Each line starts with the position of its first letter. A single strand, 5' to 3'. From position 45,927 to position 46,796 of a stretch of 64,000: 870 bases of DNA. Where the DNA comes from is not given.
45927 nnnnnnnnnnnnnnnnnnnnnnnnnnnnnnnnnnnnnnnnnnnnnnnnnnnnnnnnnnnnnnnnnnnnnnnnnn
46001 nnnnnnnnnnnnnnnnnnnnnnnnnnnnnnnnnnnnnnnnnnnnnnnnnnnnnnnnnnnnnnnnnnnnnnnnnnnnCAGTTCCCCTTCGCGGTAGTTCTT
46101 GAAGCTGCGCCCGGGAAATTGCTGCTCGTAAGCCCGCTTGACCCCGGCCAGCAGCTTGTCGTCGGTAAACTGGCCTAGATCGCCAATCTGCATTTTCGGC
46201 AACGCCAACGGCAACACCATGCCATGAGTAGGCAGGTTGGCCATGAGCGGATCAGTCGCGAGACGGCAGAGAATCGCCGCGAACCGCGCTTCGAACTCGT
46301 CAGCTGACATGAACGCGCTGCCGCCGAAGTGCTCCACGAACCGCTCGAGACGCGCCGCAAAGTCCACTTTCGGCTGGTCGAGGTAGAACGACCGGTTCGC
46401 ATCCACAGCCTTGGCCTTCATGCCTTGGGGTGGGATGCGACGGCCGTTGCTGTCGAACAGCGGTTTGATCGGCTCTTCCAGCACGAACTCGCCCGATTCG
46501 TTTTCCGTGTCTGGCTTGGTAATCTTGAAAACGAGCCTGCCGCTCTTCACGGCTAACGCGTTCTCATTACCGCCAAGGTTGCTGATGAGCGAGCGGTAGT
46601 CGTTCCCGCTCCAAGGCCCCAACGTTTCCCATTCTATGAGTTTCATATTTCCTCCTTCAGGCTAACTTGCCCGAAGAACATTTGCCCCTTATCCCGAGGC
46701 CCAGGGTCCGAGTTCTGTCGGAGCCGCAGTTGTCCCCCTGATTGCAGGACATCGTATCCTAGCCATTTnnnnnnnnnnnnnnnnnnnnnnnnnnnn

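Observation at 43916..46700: Complete diversity-generating retroelement with an unusual gene arrangement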

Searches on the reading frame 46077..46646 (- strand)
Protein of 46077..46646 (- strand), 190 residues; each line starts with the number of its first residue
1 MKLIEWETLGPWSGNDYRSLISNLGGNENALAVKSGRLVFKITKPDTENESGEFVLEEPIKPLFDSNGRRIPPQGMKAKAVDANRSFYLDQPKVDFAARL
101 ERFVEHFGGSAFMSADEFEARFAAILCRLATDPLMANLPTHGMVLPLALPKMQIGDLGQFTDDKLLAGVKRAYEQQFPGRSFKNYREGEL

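Call 66: predict_structure(alignment_id=A3)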
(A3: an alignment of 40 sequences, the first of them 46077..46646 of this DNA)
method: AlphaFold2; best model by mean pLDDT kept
length: 190 residues; sequences in the alignment: 40
mean_pLDDT: 84.7   pTM: 0.52
mean pLDDT of the five models: 84.7, 84.1, 82.1, 81.6, 79.9
residues with pLDDT >= 90: 86; 70-90: 83; 50-70: 19; < 50: 2
segments of 3 or more residues with pLDDT < 50: none
pLDDT, mean of each block of 10 residues (from residue 1): 68 90 91 85 79 83 73 64 63 91 89 94 94 90 86 90 93 95 92
secondary structure, 60 per line:
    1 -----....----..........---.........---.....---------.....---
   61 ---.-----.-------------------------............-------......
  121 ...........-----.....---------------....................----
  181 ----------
elements in order: H6-9 H14-23 H27-35 E39-43 E53-57 H96-107 H115-131 H137-141 H157-176
